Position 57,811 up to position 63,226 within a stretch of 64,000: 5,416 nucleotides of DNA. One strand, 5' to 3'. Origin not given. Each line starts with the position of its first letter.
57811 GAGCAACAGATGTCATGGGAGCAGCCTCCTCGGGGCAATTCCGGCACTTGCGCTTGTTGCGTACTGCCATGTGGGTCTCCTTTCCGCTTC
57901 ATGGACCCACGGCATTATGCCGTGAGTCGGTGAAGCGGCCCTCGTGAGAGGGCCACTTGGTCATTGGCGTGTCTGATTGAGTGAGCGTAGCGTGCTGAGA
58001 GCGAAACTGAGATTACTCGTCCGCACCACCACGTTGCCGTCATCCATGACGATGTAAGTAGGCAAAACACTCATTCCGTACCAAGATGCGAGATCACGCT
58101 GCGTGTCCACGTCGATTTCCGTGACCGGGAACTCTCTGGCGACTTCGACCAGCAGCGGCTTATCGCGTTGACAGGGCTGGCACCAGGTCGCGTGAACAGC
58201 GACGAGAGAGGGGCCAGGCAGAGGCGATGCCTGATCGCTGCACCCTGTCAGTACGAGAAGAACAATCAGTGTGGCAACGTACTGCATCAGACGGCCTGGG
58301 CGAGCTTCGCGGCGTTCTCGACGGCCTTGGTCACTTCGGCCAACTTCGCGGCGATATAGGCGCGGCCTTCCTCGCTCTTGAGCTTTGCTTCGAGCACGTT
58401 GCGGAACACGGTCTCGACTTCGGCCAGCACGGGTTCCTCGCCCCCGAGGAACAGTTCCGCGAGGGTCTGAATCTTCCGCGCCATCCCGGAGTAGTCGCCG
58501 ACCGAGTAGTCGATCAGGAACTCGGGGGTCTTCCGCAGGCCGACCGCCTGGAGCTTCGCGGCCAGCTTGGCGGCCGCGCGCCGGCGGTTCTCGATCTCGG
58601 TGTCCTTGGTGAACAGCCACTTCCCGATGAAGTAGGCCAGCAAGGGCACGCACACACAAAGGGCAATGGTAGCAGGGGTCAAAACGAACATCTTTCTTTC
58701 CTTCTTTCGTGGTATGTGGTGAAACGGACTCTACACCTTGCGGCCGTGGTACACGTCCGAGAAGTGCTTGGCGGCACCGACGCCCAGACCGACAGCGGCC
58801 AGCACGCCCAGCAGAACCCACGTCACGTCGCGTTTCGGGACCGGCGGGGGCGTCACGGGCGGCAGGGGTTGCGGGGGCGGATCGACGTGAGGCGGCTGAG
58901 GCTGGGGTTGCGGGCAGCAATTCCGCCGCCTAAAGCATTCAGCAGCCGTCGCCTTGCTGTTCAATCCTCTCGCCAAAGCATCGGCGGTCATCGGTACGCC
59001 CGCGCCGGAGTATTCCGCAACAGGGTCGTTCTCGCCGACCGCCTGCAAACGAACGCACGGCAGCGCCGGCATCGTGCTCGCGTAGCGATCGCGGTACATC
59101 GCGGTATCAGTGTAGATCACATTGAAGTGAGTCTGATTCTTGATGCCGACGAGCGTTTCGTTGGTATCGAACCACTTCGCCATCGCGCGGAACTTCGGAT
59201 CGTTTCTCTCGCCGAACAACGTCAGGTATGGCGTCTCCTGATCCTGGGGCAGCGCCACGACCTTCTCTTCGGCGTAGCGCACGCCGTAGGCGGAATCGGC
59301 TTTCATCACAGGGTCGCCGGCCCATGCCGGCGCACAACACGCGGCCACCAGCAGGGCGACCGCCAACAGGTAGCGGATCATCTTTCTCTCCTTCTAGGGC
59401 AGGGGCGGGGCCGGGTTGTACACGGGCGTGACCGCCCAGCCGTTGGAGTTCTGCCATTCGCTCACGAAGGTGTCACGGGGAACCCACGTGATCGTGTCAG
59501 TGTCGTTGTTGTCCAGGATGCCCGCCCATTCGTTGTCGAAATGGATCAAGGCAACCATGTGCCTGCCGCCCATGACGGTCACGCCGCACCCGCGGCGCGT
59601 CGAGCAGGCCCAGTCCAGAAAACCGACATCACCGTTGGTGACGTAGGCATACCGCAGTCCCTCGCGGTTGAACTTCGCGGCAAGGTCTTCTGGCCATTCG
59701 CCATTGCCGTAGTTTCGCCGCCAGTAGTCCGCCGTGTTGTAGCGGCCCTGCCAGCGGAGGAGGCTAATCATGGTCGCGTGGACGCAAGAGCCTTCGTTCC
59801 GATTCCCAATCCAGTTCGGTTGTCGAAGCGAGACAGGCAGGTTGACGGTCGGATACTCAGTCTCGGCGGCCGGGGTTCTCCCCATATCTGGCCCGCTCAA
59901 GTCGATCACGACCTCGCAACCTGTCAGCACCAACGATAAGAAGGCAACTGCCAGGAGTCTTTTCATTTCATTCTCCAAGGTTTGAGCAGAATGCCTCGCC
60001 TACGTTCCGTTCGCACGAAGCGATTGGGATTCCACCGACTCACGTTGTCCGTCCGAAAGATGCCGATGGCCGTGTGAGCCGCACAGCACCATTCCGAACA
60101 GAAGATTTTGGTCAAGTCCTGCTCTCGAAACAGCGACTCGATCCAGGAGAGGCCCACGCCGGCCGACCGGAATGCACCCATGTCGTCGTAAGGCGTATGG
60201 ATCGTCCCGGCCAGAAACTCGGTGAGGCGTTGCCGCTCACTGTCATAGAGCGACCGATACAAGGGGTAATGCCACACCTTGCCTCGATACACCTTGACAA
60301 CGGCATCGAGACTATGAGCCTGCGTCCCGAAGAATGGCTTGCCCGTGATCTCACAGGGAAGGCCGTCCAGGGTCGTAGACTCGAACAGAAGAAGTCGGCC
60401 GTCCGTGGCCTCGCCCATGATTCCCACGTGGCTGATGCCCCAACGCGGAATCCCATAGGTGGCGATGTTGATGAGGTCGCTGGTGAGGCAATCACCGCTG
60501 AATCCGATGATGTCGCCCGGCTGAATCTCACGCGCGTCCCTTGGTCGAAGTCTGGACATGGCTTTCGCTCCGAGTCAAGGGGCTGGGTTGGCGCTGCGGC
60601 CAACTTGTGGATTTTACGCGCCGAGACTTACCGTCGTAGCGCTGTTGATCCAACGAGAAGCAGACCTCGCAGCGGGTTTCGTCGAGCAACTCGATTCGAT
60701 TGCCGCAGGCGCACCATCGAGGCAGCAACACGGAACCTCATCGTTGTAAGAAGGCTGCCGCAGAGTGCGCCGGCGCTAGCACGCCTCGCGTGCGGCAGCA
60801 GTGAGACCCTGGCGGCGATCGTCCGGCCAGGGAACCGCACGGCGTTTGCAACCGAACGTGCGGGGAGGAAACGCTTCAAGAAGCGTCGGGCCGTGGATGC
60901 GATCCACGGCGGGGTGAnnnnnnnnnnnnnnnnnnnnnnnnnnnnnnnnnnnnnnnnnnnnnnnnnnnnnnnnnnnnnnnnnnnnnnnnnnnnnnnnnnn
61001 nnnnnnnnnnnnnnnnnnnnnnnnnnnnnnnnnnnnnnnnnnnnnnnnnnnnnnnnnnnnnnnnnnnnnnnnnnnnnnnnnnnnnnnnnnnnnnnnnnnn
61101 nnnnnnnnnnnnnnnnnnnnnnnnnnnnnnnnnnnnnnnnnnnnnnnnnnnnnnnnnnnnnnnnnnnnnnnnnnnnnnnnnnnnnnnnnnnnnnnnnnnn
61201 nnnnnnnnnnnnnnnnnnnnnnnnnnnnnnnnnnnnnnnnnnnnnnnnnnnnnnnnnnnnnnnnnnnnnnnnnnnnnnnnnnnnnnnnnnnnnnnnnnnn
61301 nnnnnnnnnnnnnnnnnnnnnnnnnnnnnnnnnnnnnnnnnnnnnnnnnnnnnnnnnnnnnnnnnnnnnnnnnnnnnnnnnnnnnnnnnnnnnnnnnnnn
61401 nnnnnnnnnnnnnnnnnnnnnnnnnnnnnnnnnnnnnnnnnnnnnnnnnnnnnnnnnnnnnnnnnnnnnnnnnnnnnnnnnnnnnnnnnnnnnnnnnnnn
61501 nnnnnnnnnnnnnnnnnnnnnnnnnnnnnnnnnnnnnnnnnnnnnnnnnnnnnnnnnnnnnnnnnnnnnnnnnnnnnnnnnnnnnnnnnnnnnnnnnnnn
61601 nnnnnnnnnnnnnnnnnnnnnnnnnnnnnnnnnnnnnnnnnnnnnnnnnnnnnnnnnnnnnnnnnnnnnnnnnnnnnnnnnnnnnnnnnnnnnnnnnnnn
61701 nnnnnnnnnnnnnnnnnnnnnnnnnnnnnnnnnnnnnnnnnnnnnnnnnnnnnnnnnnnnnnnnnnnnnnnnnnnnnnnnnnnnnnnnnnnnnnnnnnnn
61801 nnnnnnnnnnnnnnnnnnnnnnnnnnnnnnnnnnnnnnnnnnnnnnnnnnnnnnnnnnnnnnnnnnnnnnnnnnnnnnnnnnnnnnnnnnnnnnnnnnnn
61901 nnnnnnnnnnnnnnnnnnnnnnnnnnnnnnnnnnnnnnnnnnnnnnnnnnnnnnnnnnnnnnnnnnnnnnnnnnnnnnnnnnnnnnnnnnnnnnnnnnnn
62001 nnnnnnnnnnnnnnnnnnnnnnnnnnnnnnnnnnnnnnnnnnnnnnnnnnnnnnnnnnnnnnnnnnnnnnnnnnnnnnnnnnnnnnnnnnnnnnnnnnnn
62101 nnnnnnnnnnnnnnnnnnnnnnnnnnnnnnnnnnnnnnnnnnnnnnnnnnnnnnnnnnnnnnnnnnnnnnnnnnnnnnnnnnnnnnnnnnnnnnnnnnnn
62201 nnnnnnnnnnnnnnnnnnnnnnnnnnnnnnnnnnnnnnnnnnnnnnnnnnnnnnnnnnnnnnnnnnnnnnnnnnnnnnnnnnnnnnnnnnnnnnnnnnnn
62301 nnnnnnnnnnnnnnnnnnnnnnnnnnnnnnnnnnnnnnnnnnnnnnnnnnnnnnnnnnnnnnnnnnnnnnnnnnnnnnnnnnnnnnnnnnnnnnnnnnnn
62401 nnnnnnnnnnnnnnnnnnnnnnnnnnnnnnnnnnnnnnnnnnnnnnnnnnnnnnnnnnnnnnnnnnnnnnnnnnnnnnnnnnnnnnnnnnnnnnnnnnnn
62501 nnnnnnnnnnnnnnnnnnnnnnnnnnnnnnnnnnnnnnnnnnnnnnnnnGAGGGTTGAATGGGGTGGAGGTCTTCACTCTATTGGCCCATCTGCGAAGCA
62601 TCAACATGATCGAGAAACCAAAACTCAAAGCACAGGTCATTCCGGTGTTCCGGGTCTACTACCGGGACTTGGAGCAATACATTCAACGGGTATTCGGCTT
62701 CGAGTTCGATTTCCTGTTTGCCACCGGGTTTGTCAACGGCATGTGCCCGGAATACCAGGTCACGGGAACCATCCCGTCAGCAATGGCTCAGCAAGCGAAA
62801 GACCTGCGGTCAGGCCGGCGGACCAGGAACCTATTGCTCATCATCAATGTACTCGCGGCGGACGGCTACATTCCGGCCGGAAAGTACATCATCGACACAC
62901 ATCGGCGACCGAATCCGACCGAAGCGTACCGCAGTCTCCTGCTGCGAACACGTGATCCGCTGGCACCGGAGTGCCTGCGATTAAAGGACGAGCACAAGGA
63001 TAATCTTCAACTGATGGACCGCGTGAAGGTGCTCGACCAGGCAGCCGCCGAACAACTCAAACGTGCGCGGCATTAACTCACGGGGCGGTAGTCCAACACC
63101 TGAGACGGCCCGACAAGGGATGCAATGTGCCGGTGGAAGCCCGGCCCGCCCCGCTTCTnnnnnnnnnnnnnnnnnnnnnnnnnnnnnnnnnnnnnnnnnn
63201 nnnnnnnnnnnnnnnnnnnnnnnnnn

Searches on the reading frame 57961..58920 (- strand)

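Call 26: search_protein_families(library=pfam, proteins=[window:57961-58920:-], max_evalue=0.01)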
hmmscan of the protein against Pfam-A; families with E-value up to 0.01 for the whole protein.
window:57961-58920:- (319 aa): 1 family
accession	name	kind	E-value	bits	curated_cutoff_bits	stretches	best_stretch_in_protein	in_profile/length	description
PF00085.26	Thioredoxin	-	3.3e-09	37.1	23.5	1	237-300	20-87/103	Thioredoxin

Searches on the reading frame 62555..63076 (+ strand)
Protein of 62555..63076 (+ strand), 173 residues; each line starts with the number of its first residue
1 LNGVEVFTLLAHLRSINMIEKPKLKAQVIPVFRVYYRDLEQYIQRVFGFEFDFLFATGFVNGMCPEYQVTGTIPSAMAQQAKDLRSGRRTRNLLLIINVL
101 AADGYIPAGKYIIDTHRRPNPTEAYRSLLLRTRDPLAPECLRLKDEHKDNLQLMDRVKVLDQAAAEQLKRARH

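Call 24: search_protein_families(library=pfam, proteins=[window:62555-63076:+], max_evalue=0.01)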
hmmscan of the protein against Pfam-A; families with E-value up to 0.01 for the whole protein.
window:62555-63076:+ (173 aa): 0 families

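Call 27: search_protein_families(library=phrogs, proteins=[window:62555-63076:+], max_evalue=0.01)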
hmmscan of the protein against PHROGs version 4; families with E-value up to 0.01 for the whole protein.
window:62555-63076:+ (173 aa): 0 families

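Call 69: find_encoding_contigs(protein=window:62555-63076:+, flank=10000, max_places=4)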
Protein window:62555-63076:+ (173 aa): no gene with exactly this product is on record in the collection.

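Call 86: search_protein_families(library=ncbifam, proteins=[window:62606-63076:+], max_evalue=0.1)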
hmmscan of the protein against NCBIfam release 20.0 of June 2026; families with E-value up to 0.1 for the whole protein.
window:62606-63076:+ (156 aa): 1 family
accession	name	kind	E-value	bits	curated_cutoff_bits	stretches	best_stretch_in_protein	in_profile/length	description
TIGR03434.1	ADOP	subfamily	0.016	13.3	622.3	1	28-82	366-424/803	ADOP family duplicated permease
